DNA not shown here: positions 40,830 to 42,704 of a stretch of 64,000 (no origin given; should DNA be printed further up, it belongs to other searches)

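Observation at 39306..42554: GH13 catalytic domain tethered by a single TM helix to a 430-aa unknown N-terminal domain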

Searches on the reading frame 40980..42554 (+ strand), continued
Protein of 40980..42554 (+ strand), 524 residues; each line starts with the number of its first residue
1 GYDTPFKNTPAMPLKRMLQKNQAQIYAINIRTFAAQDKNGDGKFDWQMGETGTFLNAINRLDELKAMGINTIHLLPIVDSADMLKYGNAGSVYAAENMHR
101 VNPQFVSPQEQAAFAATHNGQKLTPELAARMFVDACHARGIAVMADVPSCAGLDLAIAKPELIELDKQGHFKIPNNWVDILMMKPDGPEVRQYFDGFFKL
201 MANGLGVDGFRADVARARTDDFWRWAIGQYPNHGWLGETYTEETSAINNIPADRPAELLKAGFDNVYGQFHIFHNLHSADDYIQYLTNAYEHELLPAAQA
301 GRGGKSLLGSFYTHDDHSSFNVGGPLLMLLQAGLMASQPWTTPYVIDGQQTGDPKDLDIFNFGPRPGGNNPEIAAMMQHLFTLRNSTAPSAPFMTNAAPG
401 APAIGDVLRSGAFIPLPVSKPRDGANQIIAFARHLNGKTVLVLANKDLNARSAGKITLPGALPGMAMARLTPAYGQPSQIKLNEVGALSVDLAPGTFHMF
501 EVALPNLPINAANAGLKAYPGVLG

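Call 38: fold_search(model_id=the predicted structure, library=pdb)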
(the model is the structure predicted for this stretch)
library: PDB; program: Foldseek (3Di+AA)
matches with E <= 10: 1830; with E <= 0.001: 910
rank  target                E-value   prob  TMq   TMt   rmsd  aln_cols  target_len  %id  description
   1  4gkl_A                1.0e-27  1.00  0.68  0.83   4.0       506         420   19  Crystal structure of a noncanonic maltogenic alpha-amylase AmyB from Thermotoga neapolitana (released 2013-02-27)
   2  4gkl_B                3.4e-26  1.00  0.69  0.85   3.9       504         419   19  Crystal structure of a noncanonic maltogenic alpha-amylase AmyB from Thermotoga neapolitana (released 2013-02-27)
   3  3dhu_A                1.9e-25  1.00  0.63  0.76   4.8       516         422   19  Crystal structure of an alpha-amylase from Lactobacillus plantarum (released 2008-08-12)
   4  1jf6_A                3.5e-24  1.00  0.63  0.57   5.4       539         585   19  Crystal structure of thermoactinomyces vulgaris r-47 alpha-amylase mutant F286Y (released 2002-05-22)
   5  3dhu_B                3.7e-24  1.00  0.63  0.76   4.6       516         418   18  Crystal structure of an alpha-amylase from Lactobacillus plantarum (released 2008-08-12)
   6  4u2z_A                1.2e-23  1.00  0.67  0.54   4.6       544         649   18  X-ray crystal structure of an Sco GlgEI-V279S/1,2,2-trifluromaltose complex (released 2015-07-22)
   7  1jf5_A                2.6e-23  1.00  0.65  0.58   5.0       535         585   18  CRYSTAL STRUCTURE OF THERMOACTINOMYCES VULGARIS R-47 ALPHA-AMYLASE 2 MUTANT F286A (released 2002-05-22)
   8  3zss_A                2.7e-23  1.00  0.68  0.55   4.4       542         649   18  Apo form of GlgE isoform 1 from Streptomyces coelicolor (released 2011-09-14)
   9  5cgm_B                3.5e-23  1.00  0.67  0.53   4.9       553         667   18  Structure of Mycobacterium thermoresistibile GlgE in complex with maltose at 1.95A resolution (released 2015-12-09)
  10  4u33_A                3.9e-23  1.00  0.67  0.53   4.9       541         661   16  Structure of Mtb GlgE bound to maltose (released 2015-07-22)
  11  1j0h_A                4.7e-23  1.00  0.65  0.57   5.4       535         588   18  Crystal structure of Bacillus stearothermophilus neopullulanase (released 2003-01-28)
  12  1wzk_A                4.7e-23  1.00  0.64  0.57   5.5       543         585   18  Thermoactinomyces vulgaris R-47 alpha-amylase II (TVA II) mutatnt D465N (released 2005-03-22)
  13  4cn1_A                6.0e-23  1.00  0.68  0.55   4.8       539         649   18  GlgE isoform 1 from Streptomyces coelicolor D394A mutant with maltose- 1-phosphate bound (released 2014-05-21)
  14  5cgm_A                6.4e-23  1.00  0.68  0.54   4.7       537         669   18  Structure of Mycobacterium thermoresistibile GlgE in complex with maltose at 1.95A resolution (released 2015-12-09)
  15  2wc7                  9.2e-23  1.00  0.62  0.68   5.9       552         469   17  Crystal structure of Nostoc Punctiforme Debranching Enzyme(NPDE)(Acarbose soaked) (released 2009-09-29)
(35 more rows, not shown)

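Call 45: find_related_loci(query=A4, collection=genome_contigs, flank=8000)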
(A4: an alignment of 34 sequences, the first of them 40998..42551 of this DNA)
Query A4 (518 aa) in genome_contigs; peptide patterns used: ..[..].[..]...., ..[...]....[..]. (x = any residue, [..] = any of these).
599 stretches matched a pattern (row limit reached: there are more); 490 encode a relative of the query (tblastn E <= 1e-3); the best 80 are kept; 80 distinct loci.
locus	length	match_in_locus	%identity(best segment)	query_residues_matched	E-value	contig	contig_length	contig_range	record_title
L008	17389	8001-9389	50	8-502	3e-149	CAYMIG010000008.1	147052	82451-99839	MAG TPA_asm: uncultured Vampirovibrionales bacterium isolate SRP290908_co2_77 genome assembly, contig: NODE_90_length_14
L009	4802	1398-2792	49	8-501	2e-150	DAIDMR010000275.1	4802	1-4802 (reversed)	MAG TPA_asm: Vampirovibrio sp. isolate clean456 k141_283902, whole genome shotgun sequence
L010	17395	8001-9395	49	8-501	2e-147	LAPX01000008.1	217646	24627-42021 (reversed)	Vampirovibrio chlorellavorus isolate NCIMB 11383 contig_8, whole genome shotgun sequence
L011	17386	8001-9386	48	8-501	8e-145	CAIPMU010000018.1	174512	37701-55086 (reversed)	MAG: Vampirovibrio chlorellavorus isolate Umea1_bin-2013 genome assembly, contig: bin-2013:18/20, whole genome shotgun s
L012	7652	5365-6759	48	7-502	3e-144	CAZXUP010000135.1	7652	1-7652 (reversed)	MAG TPA_asm: uncultured Vampirovibrionales bacterium isolate SRP344714_co2_442 genome assembly, contig: NODE_25334_lengt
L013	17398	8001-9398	47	8-514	6e-141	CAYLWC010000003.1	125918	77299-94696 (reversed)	MAG TPA_asm: uncultured Vampirovibrionales bacterium isolate SRP144015_co1_126 genome assembly, contig: NODE_76_length_1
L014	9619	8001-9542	44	8-501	2e-137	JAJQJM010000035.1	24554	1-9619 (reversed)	MAG: Vampirovibrio sp. isolate C_No_T20_B_bin.46 scaffold_1239, whole genome shotgun sequence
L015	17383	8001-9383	45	8-502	1e-133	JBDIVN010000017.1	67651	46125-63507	MAG: Vampirovibrionales bacterium isolate Bin_14 NODE_255_length_67651_cov_9.632545, whole genome shotgun sequence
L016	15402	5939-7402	47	8-515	1e-132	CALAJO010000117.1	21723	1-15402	MAG: uncultured cyanobacterium isolate N1_Bin_METABAT__280_1 genome assembly, contig: c_000001999805, whole genome shotg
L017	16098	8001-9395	48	8-501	2e-144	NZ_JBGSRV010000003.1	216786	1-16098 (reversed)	MAG: Vampirovibrio sp. isolate JTS-AC367 k141_1810285, whole genome shotgun sequence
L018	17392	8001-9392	47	8-502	5e-129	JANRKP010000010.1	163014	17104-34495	MAG: Candidatus Melainabacteria bacterium isolate bins.493 k141_2901125, whole genome shotgun sequence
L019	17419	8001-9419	44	8-514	5e-129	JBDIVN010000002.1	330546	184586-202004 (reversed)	MAG: Vampirovibrionales bacterium isolate Bin_14 NODE_19_length_330546_cov_9.221764, whole genome shotgun sequence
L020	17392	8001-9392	46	8-501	2e-128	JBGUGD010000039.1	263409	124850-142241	MAG: Vampirovibrionaceae bacterium NZW_1234 k127_10244565, whole genome shotgun sequence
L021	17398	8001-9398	45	9-501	2e-127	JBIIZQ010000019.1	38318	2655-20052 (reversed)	MAG: Vampirovibrionales bacterium isolate ME2006-06-22D9_3300042569_group2_bin132 Rohwer_bin1406_scaffold_375_c1, whole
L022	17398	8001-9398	45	8-501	2e-124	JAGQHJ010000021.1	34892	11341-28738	MAG: Cyanobacteria bacterium HKST-UBA04 NODE_22_length_34892_cov_4.581933, whole genome shotgun sequence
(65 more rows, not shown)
